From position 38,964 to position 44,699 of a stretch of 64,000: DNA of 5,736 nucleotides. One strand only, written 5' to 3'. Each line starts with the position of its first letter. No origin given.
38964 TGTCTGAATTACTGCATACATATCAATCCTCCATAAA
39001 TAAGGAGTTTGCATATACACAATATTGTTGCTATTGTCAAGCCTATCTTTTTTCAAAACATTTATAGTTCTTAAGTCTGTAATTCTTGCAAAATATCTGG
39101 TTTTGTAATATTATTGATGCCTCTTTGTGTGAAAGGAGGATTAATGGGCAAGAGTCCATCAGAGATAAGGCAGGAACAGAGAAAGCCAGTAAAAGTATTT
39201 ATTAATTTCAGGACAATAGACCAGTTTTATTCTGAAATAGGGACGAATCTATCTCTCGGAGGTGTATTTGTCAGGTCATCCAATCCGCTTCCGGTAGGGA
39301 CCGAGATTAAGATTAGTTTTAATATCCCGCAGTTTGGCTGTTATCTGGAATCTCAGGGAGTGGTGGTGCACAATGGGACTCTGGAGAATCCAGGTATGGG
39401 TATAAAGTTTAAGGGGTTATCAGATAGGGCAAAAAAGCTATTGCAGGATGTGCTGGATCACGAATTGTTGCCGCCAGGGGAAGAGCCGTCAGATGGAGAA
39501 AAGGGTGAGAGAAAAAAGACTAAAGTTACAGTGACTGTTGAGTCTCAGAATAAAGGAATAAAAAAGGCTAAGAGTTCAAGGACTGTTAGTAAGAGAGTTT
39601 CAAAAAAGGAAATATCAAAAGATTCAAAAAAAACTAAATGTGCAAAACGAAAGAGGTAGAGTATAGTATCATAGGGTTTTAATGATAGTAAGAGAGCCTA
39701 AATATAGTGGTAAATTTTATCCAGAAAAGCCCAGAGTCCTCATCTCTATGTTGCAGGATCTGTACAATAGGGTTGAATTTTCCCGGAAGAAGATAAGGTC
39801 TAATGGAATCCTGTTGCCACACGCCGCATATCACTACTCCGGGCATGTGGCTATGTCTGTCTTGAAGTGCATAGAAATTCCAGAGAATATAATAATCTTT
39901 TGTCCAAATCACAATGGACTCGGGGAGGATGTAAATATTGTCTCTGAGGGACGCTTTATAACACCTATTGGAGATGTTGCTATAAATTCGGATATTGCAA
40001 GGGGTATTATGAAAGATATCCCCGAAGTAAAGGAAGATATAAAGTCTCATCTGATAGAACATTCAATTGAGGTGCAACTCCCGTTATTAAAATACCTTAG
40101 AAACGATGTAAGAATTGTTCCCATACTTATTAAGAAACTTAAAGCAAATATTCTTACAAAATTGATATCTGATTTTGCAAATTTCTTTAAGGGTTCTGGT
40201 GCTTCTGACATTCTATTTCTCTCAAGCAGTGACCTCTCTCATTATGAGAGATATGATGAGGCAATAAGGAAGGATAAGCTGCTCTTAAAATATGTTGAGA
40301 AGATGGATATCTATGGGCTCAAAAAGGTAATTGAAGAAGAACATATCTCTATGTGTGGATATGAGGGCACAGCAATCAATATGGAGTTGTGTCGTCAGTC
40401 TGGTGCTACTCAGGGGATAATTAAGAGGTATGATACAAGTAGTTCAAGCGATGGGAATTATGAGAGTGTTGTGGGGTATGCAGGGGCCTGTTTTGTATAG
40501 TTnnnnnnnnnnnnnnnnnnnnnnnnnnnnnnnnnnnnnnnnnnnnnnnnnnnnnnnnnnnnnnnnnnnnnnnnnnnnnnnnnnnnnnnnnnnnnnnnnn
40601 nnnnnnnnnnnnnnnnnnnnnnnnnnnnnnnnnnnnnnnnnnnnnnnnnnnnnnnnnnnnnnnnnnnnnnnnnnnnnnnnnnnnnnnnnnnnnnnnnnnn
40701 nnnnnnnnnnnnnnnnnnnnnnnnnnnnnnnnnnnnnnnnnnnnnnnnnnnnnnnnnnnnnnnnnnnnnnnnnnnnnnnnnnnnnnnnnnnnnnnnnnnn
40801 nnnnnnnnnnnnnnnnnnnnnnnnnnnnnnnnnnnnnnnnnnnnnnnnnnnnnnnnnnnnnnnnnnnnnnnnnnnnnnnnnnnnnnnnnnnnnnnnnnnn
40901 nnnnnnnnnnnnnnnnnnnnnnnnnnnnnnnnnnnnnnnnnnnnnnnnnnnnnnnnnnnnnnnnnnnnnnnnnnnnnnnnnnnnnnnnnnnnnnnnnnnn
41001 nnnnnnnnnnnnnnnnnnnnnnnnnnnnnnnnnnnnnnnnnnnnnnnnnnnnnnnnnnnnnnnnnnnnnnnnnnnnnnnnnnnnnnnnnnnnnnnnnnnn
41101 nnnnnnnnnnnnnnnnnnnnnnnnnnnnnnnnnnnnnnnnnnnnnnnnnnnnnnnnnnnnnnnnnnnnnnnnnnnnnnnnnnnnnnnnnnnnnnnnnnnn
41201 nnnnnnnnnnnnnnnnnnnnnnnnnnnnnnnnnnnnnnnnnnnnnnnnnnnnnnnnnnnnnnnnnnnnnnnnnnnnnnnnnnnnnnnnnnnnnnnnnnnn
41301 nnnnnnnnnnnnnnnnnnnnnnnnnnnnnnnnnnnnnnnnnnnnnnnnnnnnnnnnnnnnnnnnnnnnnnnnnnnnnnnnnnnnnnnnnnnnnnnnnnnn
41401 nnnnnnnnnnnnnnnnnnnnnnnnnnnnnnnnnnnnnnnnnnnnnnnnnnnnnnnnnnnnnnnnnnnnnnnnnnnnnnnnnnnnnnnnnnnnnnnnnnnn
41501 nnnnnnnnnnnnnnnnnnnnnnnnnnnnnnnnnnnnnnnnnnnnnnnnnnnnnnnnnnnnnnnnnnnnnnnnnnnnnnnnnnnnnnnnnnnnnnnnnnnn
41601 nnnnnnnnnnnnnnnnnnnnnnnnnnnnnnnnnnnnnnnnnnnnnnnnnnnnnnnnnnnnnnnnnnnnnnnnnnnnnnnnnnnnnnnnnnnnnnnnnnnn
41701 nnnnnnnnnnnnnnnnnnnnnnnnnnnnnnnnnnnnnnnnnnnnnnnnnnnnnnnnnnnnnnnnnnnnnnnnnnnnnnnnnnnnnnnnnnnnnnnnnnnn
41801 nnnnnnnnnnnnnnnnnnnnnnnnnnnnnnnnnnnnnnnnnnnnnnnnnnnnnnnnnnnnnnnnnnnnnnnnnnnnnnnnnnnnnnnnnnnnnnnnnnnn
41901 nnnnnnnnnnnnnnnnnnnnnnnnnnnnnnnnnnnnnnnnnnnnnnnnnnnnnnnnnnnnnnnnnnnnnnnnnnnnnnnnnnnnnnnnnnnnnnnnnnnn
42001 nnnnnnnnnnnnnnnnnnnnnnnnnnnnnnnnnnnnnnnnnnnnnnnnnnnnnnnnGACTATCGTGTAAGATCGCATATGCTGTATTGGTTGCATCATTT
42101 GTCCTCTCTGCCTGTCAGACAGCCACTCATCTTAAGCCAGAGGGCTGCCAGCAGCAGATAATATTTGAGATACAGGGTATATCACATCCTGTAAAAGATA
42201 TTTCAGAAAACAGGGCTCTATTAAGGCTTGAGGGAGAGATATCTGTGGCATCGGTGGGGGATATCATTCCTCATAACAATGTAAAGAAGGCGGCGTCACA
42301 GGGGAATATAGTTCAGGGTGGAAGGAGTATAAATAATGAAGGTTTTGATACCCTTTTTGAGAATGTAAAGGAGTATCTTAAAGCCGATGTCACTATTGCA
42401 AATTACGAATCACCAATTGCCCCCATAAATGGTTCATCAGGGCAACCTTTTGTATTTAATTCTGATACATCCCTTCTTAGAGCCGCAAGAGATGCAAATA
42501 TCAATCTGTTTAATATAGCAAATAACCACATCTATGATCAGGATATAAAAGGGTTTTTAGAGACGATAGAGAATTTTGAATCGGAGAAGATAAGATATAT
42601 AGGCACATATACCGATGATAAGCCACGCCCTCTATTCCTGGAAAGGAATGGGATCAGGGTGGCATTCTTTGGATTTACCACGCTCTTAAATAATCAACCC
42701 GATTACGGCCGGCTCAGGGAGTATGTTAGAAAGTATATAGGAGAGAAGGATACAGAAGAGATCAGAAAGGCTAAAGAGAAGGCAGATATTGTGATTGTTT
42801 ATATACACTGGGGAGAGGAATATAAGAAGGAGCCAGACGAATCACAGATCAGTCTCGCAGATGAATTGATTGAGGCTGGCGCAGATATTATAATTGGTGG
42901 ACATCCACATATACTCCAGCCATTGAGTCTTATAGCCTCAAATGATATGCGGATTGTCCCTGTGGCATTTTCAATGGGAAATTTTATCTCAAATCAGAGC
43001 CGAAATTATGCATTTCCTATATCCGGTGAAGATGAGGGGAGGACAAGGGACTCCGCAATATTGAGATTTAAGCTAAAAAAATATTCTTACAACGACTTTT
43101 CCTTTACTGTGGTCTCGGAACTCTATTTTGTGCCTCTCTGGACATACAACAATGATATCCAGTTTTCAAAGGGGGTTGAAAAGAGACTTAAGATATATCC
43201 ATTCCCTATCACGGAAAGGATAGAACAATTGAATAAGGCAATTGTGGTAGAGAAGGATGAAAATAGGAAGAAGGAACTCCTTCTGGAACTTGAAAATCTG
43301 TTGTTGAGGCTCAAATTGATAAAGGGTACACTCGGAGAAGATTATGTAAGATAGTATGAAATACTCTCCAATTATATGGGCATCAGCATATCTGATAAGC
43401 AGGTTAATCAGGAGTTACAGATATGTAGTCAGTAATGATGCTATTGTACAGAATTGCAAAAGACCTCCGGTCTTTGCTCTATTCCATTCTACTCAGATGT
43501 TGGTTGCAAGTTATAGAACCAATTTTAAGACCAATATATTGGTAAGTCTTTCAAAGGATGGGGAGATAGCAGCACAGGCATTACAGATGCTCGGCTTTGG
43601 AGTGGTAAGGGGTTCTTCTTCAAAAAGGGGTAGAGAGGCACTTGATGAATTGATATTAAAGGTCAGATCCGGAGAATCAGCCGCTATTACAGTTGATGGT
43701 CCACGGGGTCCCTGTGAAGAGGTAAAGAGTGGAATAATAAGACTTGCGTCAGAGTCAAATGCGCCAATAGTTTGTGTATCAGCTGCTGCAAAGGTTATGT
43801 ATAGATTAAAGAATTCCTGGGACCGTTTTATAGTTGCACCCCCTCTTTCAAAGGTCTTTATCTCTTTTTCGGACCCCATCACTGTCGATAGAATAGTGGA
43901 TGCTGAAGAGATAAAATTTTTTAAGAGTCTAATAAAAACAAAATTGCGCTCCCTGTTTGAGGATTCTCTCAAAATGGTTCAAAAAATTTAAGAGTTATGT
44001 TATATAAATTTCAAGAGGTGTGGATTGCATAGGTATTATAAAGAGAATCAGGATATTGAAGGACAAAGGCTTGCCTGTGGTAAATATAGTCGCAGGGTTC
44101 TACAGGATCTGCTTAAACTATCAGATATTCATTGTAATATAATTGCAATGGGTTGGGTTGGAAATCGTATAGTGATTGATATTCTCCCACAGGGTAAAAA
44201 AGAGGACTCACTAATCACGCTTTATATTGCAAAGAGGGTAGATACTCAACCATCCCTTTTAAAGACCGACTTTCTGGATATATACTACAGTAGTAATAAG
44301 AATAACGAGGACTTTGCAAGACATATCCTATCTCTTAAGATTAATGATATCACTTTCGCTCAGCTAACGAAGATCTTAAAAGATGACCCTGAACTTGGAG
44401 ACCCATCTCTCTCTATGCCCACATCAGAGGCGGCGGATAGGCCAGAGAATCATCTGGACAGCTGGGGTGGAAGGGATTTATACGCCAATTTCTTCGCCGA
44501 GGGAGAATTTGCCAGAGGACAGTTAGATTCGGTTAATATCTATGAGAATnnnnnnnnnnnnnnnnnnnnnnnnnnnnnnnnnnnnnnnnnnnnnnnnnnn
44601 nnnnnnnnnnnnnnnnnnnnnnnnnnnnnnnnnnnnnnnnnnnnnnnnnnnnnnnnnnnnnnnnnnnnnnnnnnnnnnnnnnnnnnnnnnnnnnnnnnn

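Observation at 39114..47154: Seven-gene translationally coupled operon: PilZ, MEMO-like, J-domain protein, CapA, DUF374, nitrogenase-like alpha and beta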

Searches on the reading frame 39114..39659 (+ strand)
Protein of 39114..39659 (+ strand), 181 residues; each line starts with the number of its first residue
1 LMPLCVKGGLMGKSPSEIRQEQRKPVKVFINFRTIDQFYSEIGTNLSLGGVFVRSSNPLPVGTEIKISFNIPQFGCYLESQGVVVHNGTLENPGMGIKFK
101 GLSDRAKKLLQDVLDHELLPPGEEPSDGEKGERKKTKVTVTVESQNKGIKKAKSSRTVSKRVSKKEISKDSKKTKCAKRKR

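Call 4: search_protein_families(library=pfam, proteins=[window:39114-39659:+], max_evalue=0.01)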
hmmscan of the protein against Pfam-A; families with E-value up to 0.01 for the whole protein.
window:39114-39659:+ (181 aa): 1 family
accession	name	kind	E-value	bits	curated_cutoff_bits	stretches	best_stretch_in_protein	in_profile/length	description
PF07238.19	PilZ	-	1.5e-11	45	22.5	1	18-114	2-100/102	PilZ domain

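Call 5: search_protein_families(library=ncbifam, proteins=[window:39114-39659:+], max_evalue=0.01)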
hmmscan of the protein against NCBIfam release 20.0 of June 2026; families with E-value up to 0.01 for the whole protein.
window:39114-39659:+ (181 aa): 1 family
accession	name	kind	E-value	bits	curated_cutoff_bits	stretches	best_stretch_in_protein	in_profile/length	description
TIGR02266.1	gmx_TIGR02266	paralog_domain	1.7e-16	60.1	68.7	1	25-115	3-96/96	TIGR02266 family protein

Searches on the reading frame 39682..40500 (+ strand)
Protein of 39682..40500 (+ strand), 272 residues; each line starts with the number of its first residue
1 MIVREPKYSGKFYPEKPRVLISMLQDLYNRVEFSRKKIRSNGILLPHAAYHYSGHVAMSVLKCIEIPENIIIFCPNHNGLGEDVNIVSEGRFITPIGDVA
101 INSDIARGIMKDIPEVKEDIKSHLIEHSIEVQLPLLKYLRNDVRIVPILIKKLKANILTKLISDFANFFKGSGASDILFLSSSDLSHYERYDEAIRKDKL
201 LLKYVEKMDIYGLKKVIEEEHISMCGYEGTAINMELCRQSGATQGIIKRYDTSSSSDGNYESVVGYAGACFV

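Call 4: search_protein_families(library=pfam, proteins=[window:39682-40500:+], max_evalue=0.01)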
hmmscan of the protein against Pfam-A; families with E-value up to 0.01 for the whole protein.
window:39682-40500:+ (272 aa): 1 family
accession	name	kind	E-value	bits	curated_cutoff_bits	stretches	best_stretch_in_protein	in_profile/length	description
PF01875.22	Memo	-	2e-56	191.6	27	1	5-269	1-268/269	Memo-like protein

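Call 5: search_protein_families(library=ncbifam, proteins=[window:39682-40500:+], max_evalue=0.01)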
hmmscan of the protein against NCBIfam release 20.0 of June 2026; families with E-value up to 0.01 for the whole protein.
window:39682-40500:+ (272 aa): 2 families
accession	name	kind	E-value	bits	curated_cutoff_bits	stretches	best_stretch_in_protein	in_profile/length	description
TIGR04336.1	AmmeMemoSam_B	hypoth_equivalog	6.7e-73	245.2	26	1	4-271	1-270/270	AmmeMemoRadiSam system protein B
NF001987.0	PRK00782.1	equivalog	4.6e-63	212.9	295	1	3-269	2-263/267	MEMO1 family protein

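Call 40: find_related_loci(query=A2, collection=metagenome_contigs, flank=8000)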
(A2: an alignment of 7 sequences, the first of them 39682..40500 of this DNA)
Query A2 (272 aa) in metagenome_contigs; peptide patterns used: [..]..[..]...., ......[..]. (x = any residue, [..] = any of these).
164 stretches matched a pattern; 25 encode a relative of the query (tblastn E <= 1e-3); 25 distinct loci.
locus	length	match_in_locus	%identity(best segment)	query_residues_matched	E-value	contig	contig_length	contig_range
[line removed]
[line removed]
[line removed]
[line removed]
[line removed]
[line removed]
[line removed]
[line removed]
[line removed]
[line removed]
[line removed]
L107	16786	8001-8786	31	3-267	1e-34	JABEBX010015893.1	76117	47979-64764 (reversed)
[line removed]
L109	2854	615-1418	29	3-272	1e-31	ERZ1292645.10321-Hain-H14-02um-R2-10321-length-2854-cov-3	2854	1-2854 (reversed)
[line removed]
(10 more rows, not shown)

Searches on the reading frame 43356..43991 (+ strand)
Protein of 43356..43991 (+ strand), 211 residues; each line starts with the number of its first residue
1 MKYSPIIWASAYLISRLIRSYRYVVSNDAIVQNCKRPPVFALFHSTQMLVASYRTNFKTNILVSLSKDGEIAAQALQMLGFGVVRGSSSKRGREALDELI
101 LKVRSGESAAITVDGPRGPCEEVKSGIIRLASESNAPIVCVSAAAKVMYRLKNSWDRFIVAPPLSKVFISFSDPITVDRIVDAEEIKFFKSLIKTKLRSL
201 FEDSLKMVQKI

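Call 4: search_protein_families(library=pfam, proteins=[window:43356-43991:+], max_evalue=0.01)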
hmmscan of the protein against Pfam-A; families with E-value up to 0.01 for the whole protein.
window:43356-43991:+ (211 aa): 1 family
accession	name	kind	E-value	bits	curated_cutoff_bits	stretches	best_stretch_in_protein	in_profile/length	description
PF04028.18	DUF374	-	1.5e-24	85.8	26.8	1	54-119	3-68/69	Domain of unknown function (DUF374)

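Call 5: search_protein_families(library=ncbifam, proteins=[window:43356-43991:+], max_evalue=0.01)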
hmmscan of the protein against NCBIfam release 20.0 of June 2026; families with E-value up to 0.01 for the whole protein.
window:43356-43991:+ (211 aa): 0 families

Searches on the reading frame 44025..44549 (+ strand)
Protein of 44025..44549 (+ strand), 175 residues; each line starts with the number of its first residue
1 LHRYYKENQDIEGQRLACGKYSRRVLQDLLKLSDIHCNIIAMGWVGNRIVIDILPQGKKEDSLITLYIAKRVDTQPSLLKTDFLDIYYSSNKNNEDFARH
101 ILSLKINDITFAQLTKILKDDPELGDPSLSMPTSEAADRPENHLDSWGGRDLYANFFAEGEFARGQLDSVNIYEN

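Call 88: search_protein_representatives(protein=window:44025-44549:+)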
Query: 175 residues. Proteins with E-value up to 0.001 (for the whole library): 24; up to 1e-10: 10; up to 1e-30: 1. The best 24 are listed.
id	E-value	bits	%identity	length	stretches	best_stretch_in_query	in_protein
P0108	1.0e-82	292.3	76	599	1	1-175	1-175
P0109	3.4e-21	92.0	36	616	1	10-172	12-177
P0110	6.8e-16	74.8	31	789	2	8-172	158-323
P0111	4.5e-14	68.8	32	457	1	11-171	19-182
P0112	6.0e-14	68.4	34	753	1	14-174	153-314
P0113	7.8e-14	68.1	33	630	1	10-171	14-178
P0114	1.0e-12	64.5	29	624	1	5-175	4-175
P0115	1.4e-12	64.0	33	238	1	11-164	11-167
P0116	5.9e-12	62.0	31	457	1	11-171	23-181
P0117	1.2e-11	61.0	30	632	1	11-174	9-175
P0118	1.5e-10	57.3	32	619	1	10-171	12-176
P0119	1.6e-10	57.3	32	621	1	12-171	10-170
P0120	1.6e-09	54.0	31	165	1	9-154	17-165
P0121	1.7e-09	54.0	27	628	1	7-171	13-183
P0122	1.8e-08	50.6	28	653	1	8-173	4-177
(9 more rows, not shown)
